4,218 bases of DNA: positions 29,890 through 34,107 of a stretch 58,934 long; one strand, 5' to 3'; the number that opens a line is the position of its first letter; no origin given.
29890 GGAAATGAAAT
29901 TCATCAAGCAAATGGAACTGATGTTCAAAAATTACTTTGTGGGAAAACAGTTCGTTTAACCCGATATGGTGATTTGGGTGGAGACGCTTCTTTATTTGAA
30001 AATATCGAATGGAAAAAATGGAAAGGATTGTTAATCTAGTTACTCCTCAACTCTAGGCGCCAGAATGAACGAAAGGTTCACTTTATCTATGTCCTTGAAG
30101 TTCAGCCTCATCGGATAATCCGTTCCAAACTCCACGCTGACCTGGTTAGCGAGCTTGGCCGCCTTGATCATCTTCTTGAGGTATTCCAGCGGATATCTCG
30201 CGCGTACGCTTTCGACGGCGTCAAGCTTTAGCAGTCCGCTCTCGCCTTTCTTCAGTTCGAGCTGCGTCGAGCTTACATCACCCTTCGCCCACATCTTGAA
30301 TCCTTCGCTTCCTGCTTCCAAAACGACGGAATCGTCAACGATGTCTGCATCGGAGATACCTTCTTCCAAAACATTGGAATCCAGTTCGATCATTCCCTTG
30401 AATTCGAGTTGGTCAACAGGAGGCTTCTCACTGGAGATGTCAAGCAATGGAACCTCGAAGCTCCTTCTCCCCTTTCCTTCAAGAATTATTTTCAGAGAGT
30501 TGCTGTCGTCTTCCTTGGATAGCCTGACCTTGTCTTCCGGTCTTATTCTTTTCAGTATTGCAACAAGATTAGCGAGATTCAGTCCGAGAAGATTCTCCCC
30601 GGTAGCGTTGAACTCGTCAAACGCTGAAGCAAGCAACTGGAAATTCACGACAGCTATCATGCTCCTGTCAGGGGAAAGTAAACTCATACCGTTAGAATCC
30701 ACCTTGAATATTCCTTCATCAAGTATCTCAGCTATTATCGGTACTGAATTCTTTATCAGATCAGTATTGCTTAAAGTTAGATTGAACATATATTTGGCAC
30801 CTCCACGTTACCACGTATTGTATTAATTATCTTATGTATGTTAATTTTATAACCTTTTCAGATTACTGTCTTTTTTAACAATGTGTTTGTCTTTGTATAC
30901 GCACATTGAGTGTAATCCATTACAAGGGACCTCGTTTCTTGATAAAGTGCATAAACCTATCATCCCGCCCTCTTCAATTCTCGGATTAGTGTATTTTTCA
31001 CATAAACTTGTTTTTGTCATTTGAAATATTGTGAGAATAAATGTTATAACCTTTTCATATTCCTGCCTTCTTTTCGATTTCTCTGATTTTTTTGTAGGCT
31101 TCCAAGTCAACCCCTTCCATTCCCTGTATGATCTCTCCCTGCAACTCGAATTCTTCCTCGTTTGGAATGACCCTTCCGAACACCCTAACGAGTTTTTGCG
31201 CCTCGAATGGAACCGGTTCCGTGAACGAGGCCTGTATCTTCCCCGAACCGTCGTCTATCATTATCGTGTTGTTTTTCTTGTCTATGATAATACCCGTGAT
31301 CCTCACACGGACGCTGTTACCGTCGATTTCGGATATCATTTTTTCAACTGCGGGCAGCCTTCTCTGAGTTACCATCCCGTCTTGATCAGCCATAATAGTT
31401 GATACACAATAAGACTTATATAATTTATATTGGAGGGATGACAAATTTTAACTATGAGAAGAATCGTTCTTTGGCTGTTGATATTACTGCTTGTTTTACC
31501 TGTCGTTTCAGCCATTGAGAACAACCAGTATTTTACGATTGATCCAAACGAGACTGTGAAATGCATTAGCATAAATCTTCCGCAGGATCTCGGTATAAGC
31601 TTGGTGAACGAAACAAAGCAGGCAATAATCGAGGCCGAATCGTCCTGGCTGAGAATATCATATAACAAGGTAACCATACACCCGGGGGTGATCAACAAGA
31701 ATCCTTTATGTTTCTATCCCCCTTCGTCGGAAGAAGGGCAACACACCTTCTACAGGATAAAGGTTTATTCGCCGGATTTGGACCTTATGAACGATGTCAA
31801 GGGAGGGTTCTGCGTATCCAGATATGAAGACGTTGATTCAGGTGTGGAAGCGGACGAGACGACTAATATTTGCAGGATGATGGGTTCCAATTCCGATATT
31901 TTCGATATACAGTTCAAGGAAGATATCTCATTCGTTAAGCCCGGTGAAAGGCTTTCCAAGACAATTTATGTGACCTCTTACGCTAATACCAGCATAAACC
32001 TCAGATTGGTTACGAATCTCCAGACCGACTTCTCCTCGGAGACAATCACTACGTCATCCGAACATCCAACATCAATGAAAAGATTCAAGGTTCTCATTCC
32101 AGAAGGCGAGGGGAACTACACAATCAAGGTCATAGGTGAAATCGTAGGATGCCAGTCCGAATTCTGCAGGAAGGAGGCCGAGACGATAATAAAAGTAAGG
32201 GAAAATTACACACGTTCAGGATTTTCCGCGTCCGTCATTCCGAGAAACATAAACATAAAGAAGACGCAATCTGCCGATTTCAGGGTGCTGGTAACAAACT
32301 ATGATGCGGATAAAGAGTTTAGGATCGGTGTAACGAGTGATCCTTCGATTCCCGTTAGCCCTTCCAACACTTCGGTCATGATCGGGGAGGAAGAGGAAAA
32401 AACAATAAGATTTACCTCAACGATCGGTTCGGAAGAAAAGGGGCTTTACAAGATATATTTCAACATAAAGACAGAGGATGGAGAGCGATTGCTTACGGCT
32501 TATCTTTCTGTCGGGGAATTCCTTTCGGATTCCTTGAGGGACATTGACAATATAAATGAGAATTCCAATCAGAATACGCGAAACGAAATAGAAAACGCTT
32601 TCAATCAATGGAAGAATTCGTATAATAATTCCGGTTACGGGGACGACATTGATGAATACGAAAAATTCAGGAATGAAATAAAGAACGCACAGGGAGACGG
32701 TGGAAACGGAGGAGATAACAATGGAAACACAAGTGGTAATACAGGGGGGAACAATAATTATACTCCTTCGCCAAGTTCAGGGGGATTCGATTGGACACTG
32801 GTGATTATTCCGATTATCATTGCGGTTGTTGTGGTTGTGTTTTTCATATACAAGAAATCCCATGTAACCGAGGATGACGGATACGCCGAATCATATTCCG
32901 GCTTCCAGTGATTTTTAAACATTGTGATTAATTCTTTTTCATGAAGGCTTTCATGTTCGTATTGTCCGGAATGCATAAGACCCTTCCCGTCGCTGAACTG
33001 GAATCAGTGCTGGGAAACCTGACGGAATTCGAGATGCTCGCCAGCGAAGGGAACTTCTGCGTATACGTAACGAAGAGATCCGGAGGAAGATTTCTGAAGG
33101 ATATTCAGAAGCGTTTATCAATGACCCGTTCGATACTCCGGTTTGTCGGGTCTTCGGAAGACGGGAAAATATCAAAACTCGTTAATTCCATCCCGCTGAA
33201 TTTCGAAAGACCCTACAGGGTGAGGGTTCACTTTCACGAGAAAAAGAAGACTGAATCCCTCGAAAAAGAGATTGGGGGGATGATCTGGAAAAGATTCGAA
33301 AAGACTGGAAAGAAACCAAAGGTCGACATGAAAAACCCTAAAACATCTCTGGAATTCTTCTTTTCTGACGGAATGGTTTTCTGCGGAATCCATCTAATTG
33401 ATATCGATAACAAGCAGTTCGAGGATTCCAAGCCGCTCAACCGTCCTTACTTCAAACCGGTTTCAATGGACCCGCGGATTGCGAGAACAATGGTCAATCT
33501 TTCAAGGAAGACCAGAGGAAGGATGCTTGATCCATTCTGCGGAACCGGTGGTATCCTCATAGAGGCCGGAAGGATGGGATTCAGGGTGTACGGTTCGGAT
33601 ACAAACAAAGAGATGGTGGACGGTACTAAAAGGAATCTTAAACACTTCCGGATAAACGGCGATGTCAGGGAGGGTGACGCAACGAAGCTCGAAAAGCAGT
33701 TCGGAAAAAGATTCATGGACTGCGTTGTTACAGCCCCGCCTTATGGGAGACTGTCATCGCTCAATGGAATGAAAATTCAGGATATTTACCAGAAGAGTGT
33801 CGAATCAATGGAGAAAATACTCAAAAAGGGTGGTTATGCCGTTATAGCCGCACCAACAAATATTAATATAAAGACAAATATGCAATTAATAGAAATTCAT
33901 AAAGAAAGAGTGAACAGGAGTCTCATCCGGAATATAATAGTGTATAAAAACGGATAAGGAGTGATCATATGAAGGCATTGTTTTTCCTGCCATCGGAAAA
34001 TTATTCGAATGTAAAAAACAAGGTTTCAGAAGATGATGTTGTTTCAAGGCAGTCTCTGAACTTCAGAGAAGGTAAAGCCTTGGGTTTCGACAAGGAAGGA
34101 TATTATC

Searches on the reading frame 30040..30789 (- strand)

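Call 9: search_protein_families(library=pfam, proteins=[window:30040-30789:-])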
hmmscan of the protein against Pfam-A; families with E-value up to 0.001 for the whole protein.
window:30040-30789:- (249 aa): 3 families
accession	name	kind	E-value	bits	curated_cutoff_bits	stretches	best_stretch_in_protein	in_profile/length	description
PF00705.23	PCNA_N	-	1.5e-15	57.5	20.3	1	1-109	1-109/127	Proliferating cell nuclear antigen, N-terminal domain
PF02747.20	PCNA_C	-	1.7e-12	48.1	23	1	126-245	3-127/128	Proliferating cell nuclear antigen, C-terminal domain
PF02144.21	Rad1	-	5.7e-07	29.3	24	1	24-220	23-244/257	Repair protein Rad1/Rec1/Rad17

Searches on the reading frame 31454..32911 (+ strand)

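Call 9: search_protein_families(library=pfam, proteins=[window:31454-32911:+])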
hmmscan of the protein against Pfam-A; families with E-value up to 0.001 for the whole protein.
window:31454-32911:+ (485 aa): 0 families

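Call 49: search_protein_families(library=ncbifam, proteins=[window:31454-32911:+], max_evalue=0.01)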
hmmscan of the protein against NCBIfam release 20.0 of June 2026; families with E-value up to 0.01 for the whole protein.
window:31454-32911:+ (485 aa): 1 family
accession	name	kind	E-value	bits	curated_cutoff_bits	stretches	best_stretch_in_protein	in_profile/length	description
NF045982.1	Mbov0283_fam_LP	subfamily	0.0011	19.4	65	1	325-412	22-107/117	Mbov_0283/Mbov_0339 family surface lipoprotein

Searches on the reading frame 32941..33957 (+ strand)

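Call 9: search_protein_families(library=pfam, proteins=[window:32941-33957:+])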
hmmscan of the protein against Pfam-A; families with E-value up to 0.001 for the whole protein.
window:32941-33957:+ (338 aa): 12 families
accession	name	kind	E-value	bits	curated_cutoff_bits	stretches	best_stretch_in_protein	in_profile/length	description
PF01170.24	UPF0020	-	9.6e-29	100.9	22.3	1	167-326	3-188/197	RMKL-like, methyltransferase domain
PF13847.12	Methyltransf_31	-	3.3e-10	40.3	27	1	193-306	5-113/145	Methyltransferase domain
PF01555.25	N6_N4_Mtase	-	3.7e-10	40.6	26.7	1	113-229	141-219/221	DNA methylase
PF03602.21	Cons_hypoth95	-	7.4e-10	39.2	24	1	191-324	41-172/182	Conserved hypothetical protein 95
PF09445.16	Methyltransf_15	-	2.8e-09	37.2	22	1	194-274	3-87/165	RNA cap guanine-N2 methyltransferase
PF13649.12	Methyltransf_25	-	2e-07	32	27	1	196-265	2-71/97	Methyltransferase domain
PF02384.22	N6_Mtase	-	1.6e-06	28.1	20.4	1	179-271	33-138/311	N-6 DNA Methylase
PF08241.18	Methyltransf_11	-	3.6e-06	27.9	21.2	1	197-302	2-95/95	Methyltransferase domain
PF05175.20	MTS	-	6.1e-06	26.4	23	1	186-315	26-151/170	Methyltransferase small domain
PF11599.14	AviRa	-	2.8e-05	24.1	25.7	0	174-256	32-121/232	RRNA methyltransferase AviRa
PF07669.17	Eco57I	-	0.00012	22.7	25.3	1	243-335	54-165/171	Eco57I restriction-modification methylase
PF13489.12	Methyltransf_23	-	0.00012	22.3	27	1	183-307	12-121/164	Methyltransferase domain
